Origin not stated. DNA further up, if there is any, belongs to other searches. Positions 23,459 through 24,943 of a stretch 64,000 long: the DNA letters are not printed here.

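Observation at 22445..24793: Orphan single-subunit HgdB/BcrB-family protein with its own HgdC-type ATPase and ferredoxin, wedged between the Hcr-like Mo enzyme and the OFOR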

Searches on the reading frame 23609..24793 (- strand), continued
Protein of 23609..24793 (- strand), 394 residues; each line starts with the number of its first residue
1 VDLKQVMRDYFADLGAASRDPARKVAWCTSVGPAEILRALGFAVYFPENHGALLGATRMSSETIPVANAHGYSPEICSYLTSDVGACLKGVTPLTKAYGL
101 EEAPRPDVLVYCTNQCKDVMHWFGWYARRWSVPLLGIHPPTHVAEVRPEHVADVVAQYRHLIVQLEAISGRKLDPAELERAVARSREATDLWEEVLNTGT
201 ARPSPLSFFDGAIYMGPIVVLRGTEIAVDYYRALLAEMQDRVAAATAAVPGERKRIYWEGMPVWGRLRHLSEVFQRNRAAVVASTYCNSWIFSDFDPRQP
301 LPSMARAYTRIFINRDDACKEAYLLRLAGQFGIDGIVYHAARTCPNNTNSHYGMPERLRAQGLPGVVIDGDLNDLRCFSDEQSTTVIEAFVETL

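Call 36: search_protein_families(library=ncbifam, proteins=[L064:10272-12362:+, L080:8142-9107:+, L083:17435-18640:+, L028:14180-15733:+, L066:438-2303:+, L072:7574-8047:+, L035:17766-19109:+], max_evalue=0.00001)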
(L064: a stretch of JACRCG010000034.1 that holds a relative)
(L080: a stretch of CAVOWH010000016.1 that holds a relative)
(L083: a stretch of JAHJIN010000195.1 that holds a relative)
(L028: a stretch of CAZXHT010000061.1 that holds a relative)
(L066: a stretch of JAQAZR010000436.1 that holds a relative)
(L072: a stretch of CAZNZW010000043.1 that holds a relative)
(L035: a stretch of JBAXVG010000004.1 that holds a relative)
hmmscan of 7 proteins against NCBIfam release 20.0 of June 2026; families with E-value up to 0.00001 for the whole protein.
L064:10272-12362:+ (696 aa): 8 families
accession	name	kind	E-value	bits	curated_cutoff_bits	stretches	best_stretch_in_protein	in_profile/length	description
NF045493.1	HydDutCoALig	equivalog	2.6e-150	502.2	1300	1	5-694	5-696/698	4-hydroxybutyrate--CoA ligase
NF045494.1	AcCoALig_Archglob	equivalog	8.5e-138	460.6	1200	2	5-452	220-662/665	acetate--CoA ligase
TIGR02717.1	AcCoA-syn-alpha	equivalog_domain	2.8e-134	448.1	567.15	1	3-452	1-446/447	acetate--CoA ligase alpha subunit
NF045492.1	HydPropCoALig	equivalog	1.7e-124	416.7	1300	2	3-454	248-698/700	3-hydroxypropionate--CoA ligase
TIGR01019.1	sucCoAalpha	subfamily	9.5e-14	51.5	353.2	1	51-258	46-248/286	succinate--CoA ligase subunit alpha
NF004230.0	PRK05678.1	equivalog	1.1e-12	47.8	336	1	51-259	48-251/291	succinate--CoA ligase subunit alpha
NF001913.0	PRK00696.1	equivalog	1.7e-08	33.9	370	0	496-695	10-217/388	ADP-forming succinate--CoA ligase subunit beta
TIGR01016.1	sucCoAbeta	subfamily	4.8e-06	25.8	375.55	0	496-613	10-136/386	succinate-CoA ligase subunit beta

L080:8142-9107:+ (321 aa): 15 families
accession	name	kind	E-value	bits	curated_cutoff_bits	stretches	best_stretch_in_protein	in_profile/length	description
TIGR00745.1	apbA_panE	subfamily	4e-57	193.8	141.35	1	11-313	1-303/305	2-dehydropantoate 2-reductase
NF005091.0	PRK06522.2-2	equivalog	1.5e-43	149.1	252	1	11-312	3-297/302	2-dehydropantoate 2-reductase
NF005088.0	PRK06522.1-2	subfamily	2.2e-42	145.3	371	1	12-313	3-303/308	2-dehydropantoate 2-reductase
NF005092.1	PRK06522.2-3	equivalog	6.5e-38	130.6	500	1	12-312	3-295/296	2-dehydropantoate 2-reductase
NF005089.0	PRK06522.1-4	subfamily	3.2e-37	128.6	223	2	117-312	125-318/326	2-dehydropantoate 2-reductase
NF006083.0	PRK08229.1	equivalog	4.9e-35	121.1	371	2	10-245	3-232/341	2-dehydropantoate 2-reductase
NF004887.0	PRK06249.1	equivalog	7.4e-27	94.4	360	1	8-312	4-311/316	putative 2-dehydropantoate 2-reductase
NF005093.0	PRK06522.2-4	equivalog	6.9e-24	84.8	308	1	11-314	5-299/304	2-dehydropantoate 2-reductase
NF009541.0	PRK12921.1-1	equivalog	1.7e-22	80.1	338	1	10-308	6-289/297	oxidoreductase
NF009543.0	PRK12921.1-5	equivalog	8.7e-22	77.7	339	1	12-311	3-302/305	oxidoreductase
NF005094.0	PRK06522.2-5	equivalog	1.6e-19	70.4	382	1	11-304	2-294/307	2-dehydropantoate 2-reductase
NF005087.0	PRK06522.1-1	equivalog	9.1e-17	61.1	351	1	13-316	4-293/296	2-dehydropantoate 2-reductase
NF004311.0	PRK05708.1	equivalog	2.4e-16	59.5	378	1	11-308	4-293/305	putative 2-dehydropantoate 2-reductase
NF005090.0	PRK06522.2-1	equivalog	1.7e-15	57.1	496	1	188-313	173-294/296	2-dehydropantoate 2-reductase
NF009542.0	PRK12921.1-4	equivalog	9.8e-13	48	288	1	13-311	5-282/286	oxidoreductase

L083:17435-18640:+ (401 aa): 34 families (the best 25 are shown)
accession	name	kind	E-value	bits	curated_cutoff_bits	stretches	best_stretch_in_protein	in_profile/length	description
TIGR01930.1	AcCoA-C-Actrans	subfamily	4.2e-53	180.6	240.55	1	16-398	7-385/385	acetyl-CoA C-acyltransferase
NF006552.0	PRK09051.1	subfamily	1e-44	153.4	565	1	19-397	17-392/395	beta-ketothiolase BktB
NF004853.0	PRK06205.1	subfamily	7.3e-43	147.1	551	1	16-397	12-400/404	acetyl-CoA C-acetyltransferase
NF042999.1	bketothiol_BktB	equivalog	1.6e-37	129.7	725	1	19-396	16-390/394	beta-ketothiolase BktB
NF005889.0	PRK07850.1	equivalog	7.6e-35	120.7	515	1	16-398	12-385/387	steroid 3-ketoacyl-CoA thiolase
NF005890.0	PRK07851.1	equivalog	1.2e-34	120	580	1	158-397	172-402/406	acetyl-CoA C-acetyltransferase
TIGR02430.1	pcaF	equivalog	1.3e-34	120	597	1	16-397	11-397/400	3-oxoadipyl-CoA thiolase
NF006086.0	PRK08235.1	equivalog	9.3e-34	117.2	526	1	16-399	12-392/393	acetyl-CoA C-acetyltransferase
NF006551.0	PRK09050.1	subfamily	1.3e-33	116.7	605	1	154-397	158-398/401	3-oxoadipyl-CoA thiolase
NF006516.0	PRK08963.1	equivalog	2.9e-33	115.3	560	1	158-399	183-435/436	acetyl-CoA C-acyltransferase FadI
NF005865.0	PRK07801.1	equivalog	4e-33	115.2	591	1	15-396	11-378/382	acetyl-CoA C-acetyltransferase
NF005033.0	PRK06445.1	equivalog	1e-32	113.8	511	1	28-398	31-393/395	acetyl-CoA C-acetyltransferase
NF042967.1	AcCoAtase_PhaA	equivalog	5.7e-32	111.3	740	1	15-395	11-391/396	acetyl-CoA acetyltransferase PhaA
NF005152.0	PRK06633.1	equivalog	7.6e-32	110.3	675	1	16-396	13-388/392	acetyl-CoA C-acetyltransferase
NF004206.0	PRK05656.1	subfamily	2.9e-30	105.6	688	1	19-397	15-390/392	acetyl-CoA C-acetyltransferase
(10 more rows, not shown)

L028:14180-15733:+ (517 aa): 106 families (the best 25 are shown)
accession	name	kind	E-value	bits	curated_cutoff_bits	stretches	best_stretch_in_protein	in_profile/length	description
NF004837.0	PRK06187.1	subfamily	2.4e-134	448.5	476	1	1-512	9-526/531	long-chain-fatty-acid--CoA ligase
NF006182.0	PRK08316.1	subfamily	1e-125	420.2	663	1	2-511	13-520/523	fatty acyl-CoA synthetase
NF009071.0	PRK12406.1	subfamily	9e-97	324.6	701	1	19-511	6-505/510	acyl-CoA synthetase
NF004797.0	PRK06145.1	equivalog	1.2e-93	314.1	850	1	2-509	4-496/499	acyl-CoA synthetase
NF005863.0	PRK07798.1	subfamily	1.6e-93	314.2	543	1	1-506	5-529/540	acyl-CoA synthetase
NF005857.1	PRK07786.1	exception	1.9e-92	310.4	733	1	9-509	18-513/513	fatty-acid--CoA ligase FadD5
NF038341.1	ligase_FadD4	exception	2.2e-92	310.1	850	1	16-509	13-505/506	fatty-acid--CoA ligase FadD4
NF005307.0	PRK06839.1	equivalog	2.4e-92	310.1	748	1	10-505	12-490/496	o-succinylbenzoate--CoA ligase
NF052269.1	Staph_lig_FadD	equivalog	7.6e-92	308.2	650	1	22-506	24-491/499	long-chain-fatty-acid--CoA ligase FadD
NF005676.0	PRK07470.1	equivalog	2.5e-89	300.3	774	1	1-508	21-529/544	acyl-CoA synthetase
NF006020.0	PRK08162.1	subfamily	4.9e-88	295.8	677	1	7-512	26-542/545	acyl-CoA synthetase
NF005702.0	PRK07514.1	subfamily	8.2e-84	281.8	558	1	6-509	9-501/506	malonyl-CoA synthase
NF009233.0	PRK12583.1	subfamily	8.5e-83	278.6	832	2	147-508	191-550/558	fatty acid CoA ligase family protein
NF004808.0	PRK06155.1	equivalog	1.1e-80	271.5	722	1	2-507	23-521/542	ATP-dependent acyl-CoA ligase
NF006181.0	PRK08314.1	subfamily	2.7e-80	270.2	705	2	138-512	186-558/563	long-chain-fatty-acid--CoA ligase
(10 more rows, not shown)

L066:438-2303:+ (621 aa): 19 families
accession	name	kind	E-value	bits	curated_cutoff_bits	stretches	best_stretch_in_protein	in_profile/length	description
TIGR03336.1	IOR_alpha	equivalog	2.6e-230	765.8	650.9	1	12-611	2-595/595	indolepyruvate ferredoxin oxidoreductase subunit alpha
NF009589.0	PRK13030.1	subfamily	6e-42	143.4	816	1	55-548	84-617/1170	indolepyruvate ferredoxin oxidoreductase family protein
NF009588.0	PRK13029.1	subfamily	6.9e-30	103.7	952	2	14-309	41-361/1196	indolepyruvate ferredoxin oxidoreductase family protein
TIGR03710.1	OAFO_sf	subfamily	1.3e-19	70.2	482.75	1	7-84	188-265/561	2-oxoacid:acceptor oxidoreductase subunit alpha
NF006412.0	PRK08659.1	equivalog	1.9e-19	70.1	411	1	11-90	4-83/378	2-oxoacid:acceptor oxidoreductase subunit alpha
NF005507.0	PRK07119.1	subfamily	5.2e-18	65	399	1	11-309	3-317/352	3-methyl-2-oxobutanoate dehydrogenase subunit VorB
NF007206.0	PRK09627.1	equivalog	3.7e-12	45.9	579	1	16-187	7-184/375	2-oxoglutarate synthase subunit alpha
NF041170.1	Oxoac_fdxalpha_Archa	equivalog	9.3e-08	30.8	800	0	7-47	230-270/636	2-oxoacid:ferredoxin oxidoreductase subunit alpha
TIGR03846.1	sulfopy_beta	equivalog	3.4e-07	30.3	221.5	1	420-526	46-142/182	sulfopyruvate decarboxylase subunit beta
TIGR04105.1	FeFe_hydrog_B1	subfamily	5.5e-07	28.6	450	1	556-614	102-162/462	monomeric [FeFe] hydrogenase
TIGR02179.1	PorD_KorD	subfamily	2e-06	27.8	60.05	1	558-616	18-77/78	2-oxoacid:acceptor oxidoreductase, delta subunit, pyruvate/2-ketoisovalerate family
NF045874.1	Vhu_polyferre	exception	2.1e-06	26.7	600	1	550-612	114-175/381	F420-non-reducing hydrogenase associated-polyferredoxin VhuB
NF041891.1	hdrA_Methbact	equivalog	3e-06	25.8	1300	1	564-611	571-618/762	ferredoxin:CoB-CoM heterodisulfide reductase subunit HdrA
TIGR03287.1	methan_mark_16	hypoth_equivalog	3.8e-06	25.6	363.95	1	520-610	256-346/391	methanogenesis marker 16 metalloprotein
TIGR02700.1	flavo_MJ0208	hypoth_equivalog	4.1e-06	26.3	251.35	1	555-619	137-202/234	dihydromethanopterin reductase (acceptor)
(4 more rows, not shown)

L072:7574-8047:+ (157 aa): 0 families

L035:17766-19109:+ (447 aa): 15 families
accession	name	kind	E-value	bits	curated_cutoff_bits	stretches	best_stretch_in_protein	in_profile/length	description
TIGR02155.1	PA_CoA_ligase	equivalog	1.7e-161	537.5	646.3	1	7-445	1-422/422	phenylacetate--CoA ligase PaaK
NF041878.1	paak_haloarch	equivalog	8.9e-156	518.7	700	1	3-445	2-427/427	phenylacetate--CoA ligase PaaK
NF053551.1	FlxY_rubin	equivalog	3.5e-60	203.9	520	1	7-380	2-379/424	flexirubin biosynthesis putative acyl-CoA ligase FlxY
NF045666.1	DVU1553_fam_AMP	equivalog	1.1e-51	176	300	1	7-325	16-330/331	DVU_1553 family AMP-dependent CoA ligase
TIGR03335.1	F390_ftsA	equivalog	1.3e-39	136.2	458.7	1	4-375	4-380/445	coenzyme F390 synthetase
NF041217.1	BagE_FevW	exception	1.3e-29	103.5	800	1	14-375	13-358/424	bagremycin/ferroverdin synthetase BagE/FevW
NF004837.0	PRK06187.1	subfamily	1.3e-14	53.3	476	1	79-251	168-335/531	long-chain-fatty-acid--CoA ligase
TIGR02304.1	aden_form_hyp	equivalog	5.2e-11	42.2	251.9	1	162-332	176-332/430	F390 synthetase-related protein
TIGR01733.1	AA-adenyl-dom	subfamily_domain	1.3e-08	34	317.4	1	80-283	119-323/409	amino acid adenylation domain-containing protein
NF006181.0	PRK08314.1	subfamily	1.9e-08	33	705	1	63-285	186-404/563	long-chain-fatty-acid--CoA ligase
NF006167.0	PRK08308.1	equivalog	2.2e-08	33.4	513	0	322-354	309-341/414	acyl-CoA synthetase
NF005801.1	PRK07656.1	equivalog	5.2e-08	32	657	0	321-360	398-437/500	FadD3 family acyl-CoA ligase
NF053567.1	HBDA_AROS1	equivalog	2.5e-07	29.4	1000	0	78-253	168-339/523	3-hydroxybenzoate--CoA ligase HbdA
NF009233.0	PRK12583.1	subfamily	2.7e-07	29.4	832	1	79-354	199-478/558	fatty acid CoA ligase family protein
NF005850.0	PRK07768.1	subfamily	9e-07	27.5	572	0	323-440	433-536/545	long-chain-fatty-acid--CoA ligase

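Call 45: search_protein_families(library=pfam, proteins=[L050:4714-5844:+, L050:5878-6990:+, L050:7121-7954:+, L050:8006-9883:+, L050:11184-13280:+, L050:13294-14862:+, L050:14929-15882:+, L050:17633-18838:+, L049:8799-9893:+, L049:13252-14745:+], max_evalue=0.0001)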
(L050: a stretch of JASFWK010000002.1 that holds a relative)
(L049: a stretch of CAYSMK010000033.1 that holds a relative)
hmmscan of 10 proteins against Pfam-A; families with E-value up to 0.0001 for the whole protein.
L050:4714-5844:+ (376 aa): 2 families
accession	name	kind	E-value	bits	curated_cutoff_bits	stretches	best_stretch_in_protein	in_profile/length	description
PF00378.25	ECH_1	-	1.1e-29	104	27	1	53-231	9-183/251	Enoyl-CoA hydratase/isomerase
PF16113.10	ECH_2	-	5.1e-15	56.2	27.2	1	52-189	3-140/335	Enoyl-CoA hydratase/isomerase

L050:5878-6990:+ (370 aa): 2 families
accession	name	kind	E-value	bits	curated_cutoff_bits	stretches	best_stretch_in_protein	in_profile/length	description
PF00107.32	ADH_zinc_N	-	6.2e-24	84.8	31.8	1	193-328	1-127/129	Zinc-binding dehydrogenase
PF08240.17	ADH_N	-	9.1e-21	74.5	23.5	1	43-147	2-100/104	Alcohol dehydrogenase GroES-like domain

L050:7121-7954:+ (277 aa): 1 family
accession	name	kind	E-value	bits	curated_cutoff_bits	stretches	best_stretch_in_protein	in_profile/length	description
PF04909.20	Amidohydro_2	-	4.7e-40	138.6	26.4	1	72-273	66-289/289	Amidohydrolase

L050:8006-9883:+ (625 aa): 4 families
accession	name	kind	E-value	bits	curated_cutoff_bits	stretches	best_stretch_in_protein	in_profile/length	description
PF00378.25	ECH_1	-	5e-72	242.7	27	1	377-624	3-250/251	Enoyl-CoA hydratase/isomerase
PF02737.24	3HCDH_N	-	1.7e-58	197.9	22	1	5-183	1-179/180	3-hydroxyacyl-CoA dehydrogenase, NAD binding domain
PF16113.10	ECH_2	-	1.2e-35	124.1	27.2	1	381-554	2-178/335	Enoyl-CoA hydratase/isomerase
PF00725.27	3HCDH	-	1.4e-25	90.1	22.1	2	186-269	1-85/97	3-hydroxyacyl-CoA dehydrogenase, C-terminal domain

L050:11184-13280:+ (698 aa): 5 families
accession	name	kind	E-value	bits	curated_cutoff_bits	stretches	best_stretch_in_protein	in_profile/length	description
PF13549.11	ATP-grasp_5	-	4.4e-71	239.2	27.6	1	485-698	3-221/221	ATP-grasp domain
PF13607.11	Succ_CoA_lig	-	7.1e-40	136.4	27.4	1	159-296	1-138/138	Succinyl-CoA ligase like flavodoxin domain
PF13380.12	CoA_binding_2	-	4.8e-31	108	22.8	1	15-141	1-115/116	CoA binding domain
PF02629.25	CoA_binding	-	3.5e-15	57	22.3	1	14-100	3-92/97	CoA binding domain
PF19045.5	Ligase_CoA_2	-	8.1e-07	29.6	23.7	1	308-443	2-141/162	Ligase-CoA domain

L050:13294-14862:+ (522 aa): 2 families
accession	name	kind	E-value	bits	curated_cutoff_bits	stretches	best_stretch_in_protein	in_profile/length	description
PF00501.34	AMP-binding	-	1.8e-87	294.1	29.9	1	12-376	2-384/384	AMP-binding enzyme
PF13193.12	AMP-binding_C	-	1.2e-18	68.2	24.5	1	426-504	1-76/76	AMP-binding enzyme C-terminal domain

L050:14929-15882:+ (317 aa): 3 families
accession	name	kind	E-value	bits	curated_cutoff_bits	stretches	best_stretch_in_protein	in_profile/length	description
PF08546.17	ApbA_C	-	8.8e-34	117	22.7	1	186-308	2-125/125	Ketopantoate reductase PanE/ApbA C terminal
PF02558.23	ApbA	-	4.6e-24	85.2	22.2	1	8-157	2-147/150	Ketopantoate reductase PanE/ApbA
PF03721.20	UDPG_MGDP_dh_N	-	1.4e-05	25.2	27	1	6-51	2-47/187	UDP-glucose/GDP-mannose dehydrogenase family, NAD binding domain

L050:17633-18838:+ (401 aa): 2 families
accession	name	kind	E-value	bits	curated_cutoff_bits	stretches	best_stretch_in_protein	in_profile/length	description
PF00108.29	Thiolase_N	-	2.2e-21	76.9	26.4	1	16-267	9-259/260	Thiolase, N-terminal domain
PF02803.24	Thiolase_C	-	6.9e-17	61.7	27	1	283-398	7-122/123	Thiolase, C-terminal domain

L049:8799-9893:+ (364 aa): 1 family
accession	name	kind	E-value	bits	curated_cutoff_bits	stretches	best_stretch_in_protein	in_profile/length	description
PF03480.18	DctP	-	3.3e-45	155.1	23.4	1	52-336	2-281/286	Bacterial extracellular solute-binding protein, family 7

L049:13252-14745:+ (497 aa): 2 families
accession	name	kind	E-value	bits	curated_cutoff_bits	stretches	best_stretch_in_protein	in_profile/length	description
PF13336.12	AcetylCoA_hyd_C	-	1.2e-63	214.1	23.7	1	335-491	1-154/154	Acetyl-CoA hydrolase/transferase C-terminal domain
PF02550.21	AcetylCoA_hydro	-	1.9e-21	77.4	24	1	66-242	3-191/198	Acetyl-CoA hydrolase/transferase N-terminal domain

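Call 46: search_protein_families(library=pfam, proteins=[L054:5287-6423:+, L054:7072-8652:+, L054:8699-9907:+, L054:11278-11748:+, L054:12575-14125:+, L054:14734-16512:+, L038:6691-7941:+, L038:8076-9053:-, L038:13751-14986:+, L038:3212-4819:+], max_evalue=0.0001)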
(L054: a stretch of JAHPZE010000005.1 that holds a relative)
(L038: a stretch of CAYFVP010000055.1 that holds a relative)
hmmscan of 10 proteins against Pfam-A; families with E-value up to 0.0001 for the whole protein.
L054:5287-6423:+ (378 aa): 5 families
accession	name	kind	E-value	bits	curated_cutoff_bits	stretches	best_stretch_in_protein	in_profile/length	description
PF16897.10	MMR_HSR1_Xtn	-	1.8e-22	79.7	35.2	1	192-301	1-106/106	C-terminal region of MMR_HSR1 domain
PF01926.29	MMR_HSR1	-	1.5e-19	70.6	21.9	1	66-161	1-86/113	50S ribosome-binding GTPase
PF02824.27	TGS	-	1e-09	38.7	22.2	1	302-374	1-58/60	TGS domain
PF02421.24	FeoB_N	-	1.5e-09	38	27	1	66-123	2-57/156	Ferrous iron transport protein B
PF03193.22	RsgA_GTPase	-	1.1e-05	25.8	30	0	17-92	59-133/174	RsgA GTPase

L054:7072-8652:+ (526 aa): 2 families
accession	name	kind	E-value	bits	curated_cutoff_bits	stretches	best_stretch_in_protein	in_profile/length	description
PF00501.34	AMP-binding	-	1.2e-80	271.6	29.9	1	13-379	4-384/384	AMP-binding enzyme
PF13193.12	AMP-binding_C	-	1.7e-16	61.4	24.5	1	429-509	1-76/76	AMP-binding enzyme C-terminal domain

L054:8699-9907:+ (402 aa): 3 families
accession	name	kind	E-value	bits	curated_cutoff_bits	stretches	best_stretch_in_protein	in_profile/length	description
PF00108.29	Thiolase_N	-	2.1e-26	93.3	26.4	1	16-267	9-259/260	Thiolase, N-terminal domain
PF02803.24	Thiolase_C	-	1.1e-19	70.8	27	1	282-398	6-122/123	Thiolase, C-terminal domain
PF22691.2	Thiolase_C_1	-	9.5e-05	22.6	28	0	295-338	15-58/144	Thiolase C-terminal domain-like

L054:11278-11748:+ (156 aa): 1 family
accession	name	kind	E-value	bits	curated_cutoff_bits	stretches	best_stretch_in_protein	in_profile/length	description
PF01575.25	MaoC_dehydratas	-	2.2e-20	72.9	27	1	11-127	3-110/123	MaoC like domain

L054:12575-14125:+ (516 aa): 2 families
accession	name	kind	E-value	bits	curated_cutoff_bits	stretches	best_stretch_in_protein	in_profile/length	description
PF02754.22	CCG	-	8.5e-29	99.9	20.6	2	398-487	1-85/85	Cysteine-rich domain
PF13183.11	Fer4_8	-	1.4e-06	29.2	27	1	143-210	2-66/68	4Fe-4S dicluster domain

L054:14734-16512:+ (592 aa): 2 families
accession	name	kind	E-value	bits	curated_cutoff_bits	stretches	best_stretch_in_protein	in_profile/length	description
PF01314.23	AFOR_C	-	5.4e-121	404.8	27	1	182-584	2-385/385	Aldehyde ferredoxin oxidoreductase, domains 2 & 3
PF02730.20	AFOR_N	-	6.1e-65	219.1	29.8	1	2-168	35-199/199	Aldehyde ferredoxin oxidoreductase, N-terminal domain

L038:6691-7941:+ (416 aa): 0 families

L038:8076-9053:- (325 aa): 1 family
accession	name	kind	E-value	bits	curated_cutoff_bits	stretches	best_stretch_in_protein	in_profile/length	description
PF04055.27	Radical_SAM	-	4.7e-22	79.3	29.5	1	40-186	4-151/166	Radical SAM superfamily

L038:13751-14986:+ (411 aa): 7 families
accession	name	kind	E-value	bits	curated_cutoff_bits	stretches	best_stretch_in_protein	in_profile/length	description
PF07992.20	Pyr_redox_2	-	1.2e-62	212.4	26.1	1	7-304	2-291/291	Pyridine nucleotide-disulphide oxidoreductase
PF00070.33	Pyr_redox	-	4.3e-25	88.5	22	1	150-228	1-80/82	Pyridine nucleotide-disulphide oxidoreductase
PF13738.12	Pyr_redox_3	-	2e-10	40.8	30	1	148-278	164-305/305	Pyridine nucleotide-disulphide oxidoreductase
PF01266.30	DAO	-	5.9e-09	36.3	27.9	0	151-179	2-30/353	FAD dependent oxidoreductase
PF03486.20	HI0933_like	-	2.1e-06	27.8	50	0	193-244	112-165/244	HI0933-like protein Rossmann domain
PF18267.7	Rubredoxin_C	-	2.7e-05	24.5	25.9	0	324-391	2-70/70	Rubredoxin NAD+ reductase C-terminal domain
PF02737.24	3HCDH_N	-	7.9e-05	23.1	22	0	152-240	3-85/180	3-hydroxyacyl-CoA dehydrogenase, NAD binding domain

L038:3212-4819:+ (535 aa): 3 families
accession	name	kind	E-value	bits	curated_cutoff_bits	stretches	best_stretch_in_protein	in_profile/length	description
PF01039.27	Carboxyl_trans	-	2.8e-156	521.4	22.3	1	49-525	3-483/493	Carboxyl transferase domain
PF03255.19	ACCA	-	1e-12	48.3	23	1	47-205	51-213/310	Acetyl co-enzyme A carboxylase carboxyltransferase-like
PF06833.16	MdcE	-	4.7e-05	23.7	32.7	0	364-454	24-114/196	Malonate decarboxylase gamma subunit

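Call 57: predict_structure(alignment_id=A2)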
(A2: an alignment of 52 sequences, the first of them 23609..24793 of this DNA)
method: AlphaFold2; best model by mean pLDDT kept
length: 394 residues; sequences in the alignment: 52
mean_pLDDT: 87.4   pTM: 0.88
mean pLDDT of the five models: 87.4, 85.9, 85.0, 83.8, 83.2
residues with pLDDT >= 90: 221; 70-90: 138; 50-70: 35; < 50: 0
segments of 3 or more residues with pLDDT < 50: none
pLDDT, mean of each block of 10 residues (from residue 1): 89 92 93 93 89 82 90 77 91 86 91 79 92 93 84 97 98 97 94 93 90 82 94 97 95 91 68 92 70 82 89 70 90 91 66 89 90 71 90 94
secondary structure, 60 per line:
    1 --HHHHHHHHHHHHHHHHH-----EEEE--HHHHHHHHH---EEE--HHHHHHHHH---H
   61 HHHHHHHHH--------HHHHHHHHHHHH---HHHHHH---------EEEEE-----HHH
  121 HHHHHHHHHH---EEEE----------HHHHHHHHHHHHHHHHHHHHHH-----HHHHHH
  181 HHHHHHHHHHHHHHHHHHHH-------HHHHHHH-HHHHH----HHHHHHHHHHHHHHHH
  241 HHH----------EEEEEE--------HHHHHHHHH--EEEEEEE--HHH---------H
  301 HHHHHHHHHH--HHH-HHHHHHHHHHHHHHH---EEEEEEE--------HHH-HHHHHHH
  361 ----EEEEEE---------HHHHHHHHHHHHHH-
elements in order: H3-19 E25-28 H31-39 E43-45 H48-56 H60-69 H78-89 H93-98 E108-112 H118-130 E134-137 H148-169 H175-200 H208-214 H216-220 H225-243 E254-259 H268-276 E279-285 H300-310 H317-331 E335-341 H354-360 E365-370 H380-393
